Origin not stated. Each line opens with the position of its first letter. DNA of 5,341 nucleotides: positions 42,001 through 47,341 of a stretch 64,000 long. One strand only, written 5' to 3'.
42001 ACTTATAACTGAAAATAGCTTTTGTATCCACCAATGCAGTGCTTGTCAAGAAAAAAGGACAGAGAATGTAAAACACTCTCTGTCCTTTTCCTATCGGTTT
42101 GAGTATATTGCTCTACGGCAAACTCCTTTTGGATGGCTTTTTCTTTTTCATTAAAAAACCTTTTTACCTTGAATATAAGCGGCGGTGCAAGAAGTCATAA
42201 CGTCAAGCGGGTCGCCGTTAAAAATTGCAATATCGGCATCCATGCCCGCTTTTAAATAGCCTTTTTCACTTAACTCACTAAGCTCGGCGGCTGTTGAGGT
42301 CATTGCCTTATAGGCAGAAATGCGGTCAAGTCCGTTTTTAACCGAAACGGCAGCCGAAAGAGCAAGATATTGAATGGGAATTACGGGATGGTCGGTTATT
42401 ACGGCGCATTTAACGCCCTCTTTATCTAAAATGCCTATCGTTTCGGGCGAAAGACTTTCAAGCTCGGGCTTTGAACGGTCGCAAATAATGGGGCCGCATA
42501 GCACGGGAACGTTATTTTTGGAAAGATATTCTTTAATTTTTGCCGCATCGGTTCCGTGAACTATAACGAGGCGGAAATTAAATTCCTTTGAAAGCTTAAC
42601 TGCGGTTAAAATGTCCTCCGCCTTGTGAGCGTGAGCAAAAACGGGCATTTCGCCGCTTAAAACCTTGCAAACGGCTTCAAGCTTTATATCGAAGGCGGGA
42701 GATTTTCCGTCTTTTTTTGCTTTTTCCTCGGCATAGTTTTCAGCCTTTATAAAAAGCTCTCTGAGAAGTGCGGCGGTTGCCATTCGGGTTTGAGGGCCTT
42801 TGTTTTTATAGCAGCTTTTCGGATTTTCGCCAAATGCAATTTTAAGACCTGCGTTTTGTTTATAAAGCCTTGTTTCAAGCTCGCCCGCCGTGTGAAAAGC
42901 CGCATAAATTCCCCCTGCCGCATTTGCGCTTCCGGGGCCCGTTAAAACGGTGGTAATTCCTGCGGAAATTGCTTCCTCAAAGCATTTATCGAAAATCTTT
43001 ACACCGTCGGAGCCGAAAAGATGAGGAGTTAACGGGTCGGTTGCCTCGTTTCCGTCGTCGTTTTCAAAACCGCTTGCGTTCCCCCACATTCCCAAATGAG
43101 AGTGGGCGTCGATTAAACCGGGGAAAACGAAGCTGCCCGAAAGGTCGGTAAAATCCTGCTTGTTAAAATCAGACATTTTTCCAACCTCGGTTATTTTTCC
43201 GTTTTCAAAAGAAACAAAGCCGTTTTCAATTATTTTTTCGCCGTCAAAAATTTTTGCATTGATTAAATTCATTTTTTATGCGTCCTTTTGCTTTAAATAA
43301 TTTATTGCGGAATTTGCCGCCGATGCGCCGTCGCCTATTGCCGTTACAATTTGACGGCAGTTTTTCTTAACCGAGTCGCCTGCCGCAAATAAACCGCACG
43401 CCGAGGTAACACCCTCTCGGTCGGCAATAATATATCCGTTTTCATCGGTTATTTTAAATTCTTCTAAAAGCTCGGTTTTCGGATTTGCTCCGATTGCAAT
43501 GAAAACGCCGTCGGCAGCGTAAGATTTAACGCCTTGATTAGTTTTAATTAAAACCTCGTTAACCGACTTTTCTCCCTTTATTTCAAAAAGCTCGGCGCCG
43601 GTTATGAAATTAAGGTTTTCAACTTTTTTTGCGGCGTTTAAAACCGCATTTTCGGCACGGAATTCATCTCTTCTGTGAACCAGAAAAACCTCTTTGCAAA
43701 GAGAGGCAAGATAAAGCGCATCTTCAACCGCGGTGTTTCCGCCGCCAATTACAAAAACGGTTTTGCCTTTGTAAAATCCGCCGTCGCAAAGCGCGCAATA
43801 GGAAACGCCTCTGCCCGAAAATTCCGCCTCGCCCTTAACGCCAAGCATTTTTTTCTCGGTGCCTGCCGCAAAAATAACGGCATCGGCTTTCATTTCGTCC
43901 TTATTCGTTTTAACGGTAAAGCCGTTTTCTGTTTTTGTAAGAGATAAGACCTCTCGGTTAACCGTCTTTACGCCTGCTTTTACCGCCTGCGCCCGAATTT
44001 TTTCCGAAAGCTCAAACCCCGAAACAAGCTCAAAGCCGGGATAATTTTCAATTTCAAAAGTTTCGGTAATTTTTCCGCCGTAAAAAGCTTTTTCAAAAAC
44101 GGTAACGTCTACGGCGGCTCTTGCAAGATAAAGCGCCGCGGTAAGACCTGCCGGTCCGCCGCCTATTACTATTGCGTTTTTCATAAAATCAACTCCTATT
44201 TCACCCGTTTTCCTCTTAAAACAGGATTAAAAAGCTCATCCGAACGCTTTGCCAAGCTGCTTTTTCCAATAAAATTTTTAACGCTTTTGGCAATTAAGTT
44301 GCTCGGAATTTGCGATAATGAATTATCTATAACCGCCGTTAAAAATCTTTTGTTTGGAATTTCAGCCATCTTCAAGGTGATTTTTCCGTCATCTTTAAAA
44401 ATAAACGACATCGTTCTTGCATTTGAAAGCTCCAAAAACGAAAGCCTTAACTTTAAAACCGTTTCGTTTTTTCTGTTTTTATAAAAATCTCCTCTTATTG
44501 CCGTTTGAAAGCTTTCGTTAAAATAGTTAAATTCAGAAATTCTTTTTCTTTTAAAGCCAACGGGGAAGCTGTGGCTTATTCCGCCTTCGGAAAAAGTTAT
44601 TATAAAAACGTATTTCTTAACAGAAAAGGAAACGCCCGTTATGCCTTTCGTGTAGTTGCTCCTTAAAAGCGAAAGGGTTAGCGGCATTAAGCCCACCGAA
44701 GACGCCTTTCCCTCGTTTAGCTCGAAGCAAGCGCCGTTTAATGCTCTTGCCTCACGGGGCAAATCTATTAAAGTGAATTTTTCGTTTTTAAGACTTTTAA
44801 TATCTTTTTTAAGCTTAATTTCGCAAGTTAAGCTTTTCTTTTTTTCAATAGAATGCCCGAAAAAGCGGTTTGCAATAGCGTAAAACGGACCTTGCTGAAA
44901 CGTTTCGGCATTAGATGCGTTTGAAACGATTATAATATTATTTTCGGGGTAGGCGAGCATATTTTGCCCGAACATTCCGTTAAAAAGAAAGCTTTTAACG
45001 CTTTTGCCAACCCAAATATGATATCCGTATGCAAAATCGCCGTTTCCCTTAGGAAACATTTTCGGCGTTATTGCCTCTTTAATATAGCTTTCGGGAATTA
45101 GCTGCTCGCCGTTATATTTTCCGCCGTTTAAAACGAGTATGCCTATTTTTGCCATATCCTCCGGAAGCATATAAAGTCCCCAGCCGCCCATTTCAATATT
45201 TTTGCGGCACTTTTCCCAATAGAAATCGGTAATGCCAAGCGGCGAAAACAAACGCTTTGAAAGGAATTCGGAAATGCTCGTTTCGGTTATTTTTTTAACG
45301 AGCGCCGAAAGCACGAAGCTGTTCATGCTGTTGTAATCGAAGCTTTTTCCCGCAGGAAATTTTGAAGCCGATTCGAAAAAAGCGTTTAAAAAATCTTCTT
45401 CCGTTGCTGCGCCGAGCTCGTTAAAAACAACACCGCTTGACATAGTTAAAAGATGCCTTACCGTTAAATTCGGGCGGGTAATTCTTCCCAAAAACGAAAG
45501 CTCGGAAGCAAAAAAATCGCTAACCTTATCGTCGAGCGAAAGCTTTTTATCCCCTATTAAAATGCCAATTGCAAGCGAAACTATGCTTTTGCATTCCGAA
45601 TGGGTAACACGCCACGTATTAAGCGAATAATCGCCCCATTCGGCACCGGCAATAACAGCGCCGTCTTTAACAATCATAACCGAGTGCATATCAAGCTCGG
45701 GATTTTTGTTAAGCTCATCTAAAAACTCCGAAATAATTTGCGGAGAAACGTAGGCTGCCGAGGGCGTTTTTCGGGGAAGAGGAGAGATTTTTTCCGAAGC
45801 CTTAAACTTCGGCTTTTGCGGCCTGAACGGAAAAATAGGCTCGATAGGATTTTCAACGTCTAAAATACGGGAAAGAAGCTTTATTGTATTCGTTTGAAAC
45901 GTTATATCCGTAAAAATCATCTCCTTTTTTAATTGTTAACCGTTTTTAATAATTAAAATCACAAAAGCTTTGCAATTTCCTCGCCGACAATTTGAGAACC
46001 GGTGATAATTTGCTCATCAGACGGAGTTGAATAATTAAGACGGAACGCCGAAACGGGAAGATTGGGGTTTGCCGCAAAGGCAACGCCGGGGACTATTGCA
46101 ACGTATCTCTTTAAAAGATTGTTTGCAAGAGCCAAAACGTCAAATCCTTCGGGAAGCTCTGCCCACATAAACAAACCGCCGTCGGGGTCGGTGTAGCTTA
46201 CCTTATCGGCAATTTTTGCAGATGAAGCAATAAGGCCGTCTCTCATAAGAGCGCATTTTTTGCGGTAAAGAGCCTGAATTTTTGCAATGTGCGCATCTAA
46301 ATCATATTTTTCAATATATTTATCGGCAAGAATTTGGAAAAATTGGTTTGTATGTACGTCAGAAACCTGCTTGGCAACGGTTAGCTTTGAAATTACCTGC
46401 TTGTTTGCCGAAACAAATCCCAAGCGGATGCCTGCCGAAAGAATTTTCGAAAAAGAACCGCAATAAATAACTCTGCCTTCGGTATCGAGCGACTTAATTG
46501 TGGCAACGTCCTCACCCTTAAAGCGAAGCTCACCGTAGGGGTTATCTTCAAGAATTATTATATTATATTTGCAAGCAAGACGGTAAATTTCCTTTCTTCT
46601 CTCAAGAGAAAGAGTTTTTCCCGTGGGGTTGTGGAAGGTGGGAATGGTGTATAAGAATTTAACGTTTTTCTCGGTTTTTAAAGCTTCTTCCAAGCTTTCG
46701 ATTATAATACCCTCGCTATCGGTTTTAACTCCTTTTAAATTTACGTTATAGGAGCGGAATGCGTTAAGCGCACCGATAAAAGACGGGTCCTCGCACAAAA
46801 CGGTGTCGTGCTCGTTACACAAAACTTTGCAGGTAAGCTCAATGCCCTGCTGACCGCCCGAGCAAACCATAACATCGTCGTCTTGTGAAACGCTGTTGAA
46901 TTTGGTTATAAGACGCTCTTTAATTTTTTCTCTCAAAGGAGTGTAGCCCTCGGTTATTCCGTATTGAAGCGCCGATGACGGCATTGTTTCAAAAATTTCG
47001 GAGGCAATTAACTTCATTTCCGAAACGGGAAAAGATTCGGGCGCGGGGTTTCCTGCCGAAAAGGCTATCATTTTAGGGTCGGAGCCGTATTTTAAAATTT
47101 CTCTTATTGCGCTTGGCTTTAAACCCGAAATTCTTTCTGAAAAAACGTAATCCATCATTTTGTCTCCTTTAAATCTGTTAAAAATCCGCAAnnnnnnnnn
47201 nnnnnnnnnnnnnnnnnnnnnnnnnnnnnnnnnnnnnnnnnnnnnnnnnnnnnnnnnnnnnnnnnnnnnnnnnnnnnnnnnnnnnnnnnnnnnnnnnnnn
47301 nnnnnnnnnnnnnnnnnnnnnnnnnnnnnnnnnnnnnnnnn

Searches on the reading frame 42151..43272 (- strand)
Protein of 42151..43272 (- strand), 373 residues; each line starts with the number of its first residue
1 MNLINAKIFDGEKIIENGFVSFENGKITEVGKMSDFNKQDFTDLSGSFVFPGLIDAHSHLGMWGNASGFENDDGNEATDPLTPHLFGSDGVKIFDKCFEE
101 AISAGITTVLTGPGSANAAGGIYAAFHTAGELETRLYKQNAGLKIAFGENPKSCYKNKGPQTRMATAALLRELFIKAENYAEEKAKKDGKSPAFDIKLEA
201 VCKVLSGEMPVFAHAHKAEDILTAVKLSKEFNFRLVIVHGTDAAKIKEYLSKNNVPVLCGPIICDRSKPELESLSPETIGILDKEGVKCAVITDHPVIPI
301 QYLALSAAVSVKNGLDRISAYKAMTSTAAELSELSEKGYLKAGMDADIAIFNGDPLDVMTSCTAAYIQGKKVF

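Call 12: search_protein_families(library=pfam, proteins=[window:42151-43272:-], max_evalue=0.001)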
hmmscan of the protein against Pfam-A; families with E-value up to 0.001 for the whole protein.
window:42151-43272:- (373 aa): 2 families
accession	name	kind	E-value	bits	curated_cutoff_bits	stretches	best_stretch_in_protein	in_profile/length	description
PF01979.26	Amidohydro_1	-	3.6e-14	53.2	25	1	48-356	1-323/345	Amidohydrolase family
PF07969.17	Amidohydro_3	-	5.4e-14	53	29.7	1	279-372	359-471/472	Amidohydrolase family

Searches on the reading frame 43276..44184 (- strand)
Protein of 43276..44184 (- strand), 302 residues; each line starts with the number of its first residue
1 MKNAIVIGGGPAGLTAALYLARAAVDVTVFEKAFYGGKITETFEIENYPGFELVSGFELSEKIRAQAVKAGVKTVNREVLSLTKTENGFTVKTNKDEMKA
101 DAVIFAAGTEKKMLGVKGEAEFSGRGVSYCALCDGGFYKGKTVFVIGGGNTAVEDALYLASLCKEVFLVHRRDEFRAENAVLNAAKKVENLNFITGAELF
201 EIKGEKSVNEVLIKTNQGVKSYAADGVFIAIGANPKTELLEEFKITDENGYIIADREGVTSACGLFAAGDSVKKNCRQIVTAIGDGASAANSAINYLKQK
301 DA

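Call 12: search_protein_families(library=pfam, proteins=[window:43276-44184:-], max_evalue=0.001)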
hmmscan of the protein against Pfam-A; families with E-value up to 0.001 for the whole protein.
window:43276-44184:- (302 aa): 14 families
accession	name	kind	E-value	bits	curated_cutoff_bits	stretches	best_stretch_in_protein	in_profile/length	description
PF07992.20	Pyr_redox_2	-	1.2e-46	159.9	26.1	1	3-286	2-291/291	Pyridine nucleotide-disulphide oxidoreductase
PF13738.12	Pyr_redox_3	-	4.3e-26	92.3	30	2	76-269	101-305/305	Pyridine nucleotide-disulphide oxidoreductase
PF00070.33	Pyr_redox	-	8.2e-15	55.5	22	1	143-214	2-80/82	Pyridine nucleotide-disulphide oxidoreductase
PF01266.30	DAO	-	1.4e-13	51.6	27.9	1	4-36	2-35/353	FAD dependent oxidoreductase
PF03486.20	HI0933_like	-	5.1e-08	33.1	50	1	3-34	2-33/244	HI0933-like protein Rossmann domain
PF13450.12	NAD_binding_8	-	3.6e-07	30.8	21.9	1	6-40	1-36/68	NAD(P)-binding Rossmann-like domain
PF13454.12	NAD_binding_9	-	6.1e-07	30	21.8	0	6-39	2-40/155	FAD-NAD(P)-binding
PF00890.30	FAD_binding_2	-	2.1e-06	27.6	20.4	1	4-37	2-36/414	FAD binding domain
PF01494.25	FAD_binding_3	-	2.6e-06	27.3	22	1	4-32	4-32/349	FAD binding domain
PF12831.13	FAD_oxidored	-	4.9e-06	26.5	27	1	5-42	3-41/416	FAD dependent oxidoreductase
PF01134.28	GIDA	-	5e-06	26.3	22.1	0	4-31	2-29/391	Glucose inhibited division protein A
PF01593.30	Amino_oxidase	-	7.8e-06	25.9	19.8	0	12-39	2-30/443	Flavin containing amine oxidoreductase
PF13241.12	NAD_binding_7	-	2.9e-05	25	22.1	0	2-40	8-41/104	Putative NAD(P)-binding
PF01946.23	Thi4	-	3.4e-05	23.6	26.2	1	4-34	20-51/235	Thi4 family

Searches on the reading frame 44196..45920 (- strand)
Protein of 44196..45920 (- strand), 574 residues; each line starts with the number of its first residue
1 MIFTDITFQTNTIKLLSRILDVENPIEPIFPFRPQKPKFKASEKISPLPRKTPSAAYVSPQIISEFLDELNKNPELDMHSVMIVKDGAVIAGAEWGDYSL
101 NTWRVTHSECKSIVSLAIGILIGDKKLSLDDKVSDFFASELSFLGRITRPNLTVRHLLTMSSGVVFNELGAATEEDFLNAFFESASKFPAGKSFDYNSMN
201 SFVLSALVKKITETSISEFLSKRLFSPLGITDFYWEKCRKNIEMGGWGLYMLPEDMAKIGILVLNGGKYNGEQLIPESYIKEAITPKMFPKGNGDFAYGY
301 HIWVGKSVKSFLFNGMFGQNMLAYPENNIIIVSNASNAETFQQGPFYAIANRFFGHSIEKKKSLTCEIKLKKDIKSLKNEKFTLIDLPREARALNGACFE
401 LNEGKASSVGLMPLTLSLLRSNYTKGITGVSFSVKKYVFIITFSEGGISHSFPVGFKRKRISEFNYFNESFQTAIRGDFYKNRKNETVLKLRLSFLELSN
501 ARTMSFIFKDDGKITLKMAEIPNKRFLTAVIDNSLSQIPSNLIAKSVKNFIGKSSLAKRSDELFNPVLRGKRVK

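Call 12: search_protein_families(library=pfam, proteins=[window:44196-45920:-], max_evalue=0.001)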
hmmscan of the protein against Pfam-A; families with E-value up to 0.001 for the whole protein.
window:44196-45920:- (574 aa): 1 family
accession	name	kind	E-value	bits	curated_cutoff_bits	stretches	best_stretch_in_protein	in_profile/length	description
PF00144.29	Beta-lactamase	-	3.5e-28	99.2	27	1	80-332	18-305/329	Beta-lactamase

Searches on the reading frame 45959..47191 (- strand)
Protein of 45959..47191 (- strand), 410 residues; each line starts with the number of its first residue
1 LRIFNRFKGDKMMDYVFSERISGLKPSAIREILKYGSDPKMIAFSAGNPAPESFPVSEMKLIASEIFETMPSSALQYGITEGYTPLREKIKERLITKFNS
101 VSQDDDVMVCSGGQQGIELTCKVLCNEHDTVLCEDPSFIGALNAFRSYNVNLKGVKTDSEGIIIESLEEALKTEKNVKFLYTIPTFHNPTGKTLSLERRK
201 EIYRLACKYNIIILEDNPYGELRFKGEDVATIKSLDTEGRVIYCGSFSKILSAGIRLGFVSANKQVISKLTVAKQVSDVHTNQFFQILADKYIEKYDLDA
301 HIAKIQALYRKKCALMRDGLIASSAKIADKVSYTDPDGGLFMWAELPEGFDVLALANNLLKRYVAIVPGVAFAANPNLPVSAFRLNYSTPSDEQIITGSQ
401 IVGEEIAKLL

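Call 12: search_protein_families(library=pfam, proteins=[window:45959-47191:-], max_evalue=0.001)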
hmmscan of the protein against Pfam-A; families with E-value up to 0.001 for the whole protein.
window:45959-47191:- (410 aa): 3 families
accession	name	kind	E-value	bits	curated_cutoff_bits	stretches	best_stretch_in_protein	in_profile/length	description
PF00155.27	Aminotran_1_2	-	1.2e-34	120.5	19.7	1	40-395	2-354/361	Aminotransferase class I and II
PF12897.13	Asp_aminotransf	-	1.5e-13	50.8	27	1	128-357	124-362/421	Aspartate amino-transferase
PF01212.27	Beta_elim_lyase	-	0.0007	19.4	27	0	96-214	39-166/288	Beta-eliminating lyase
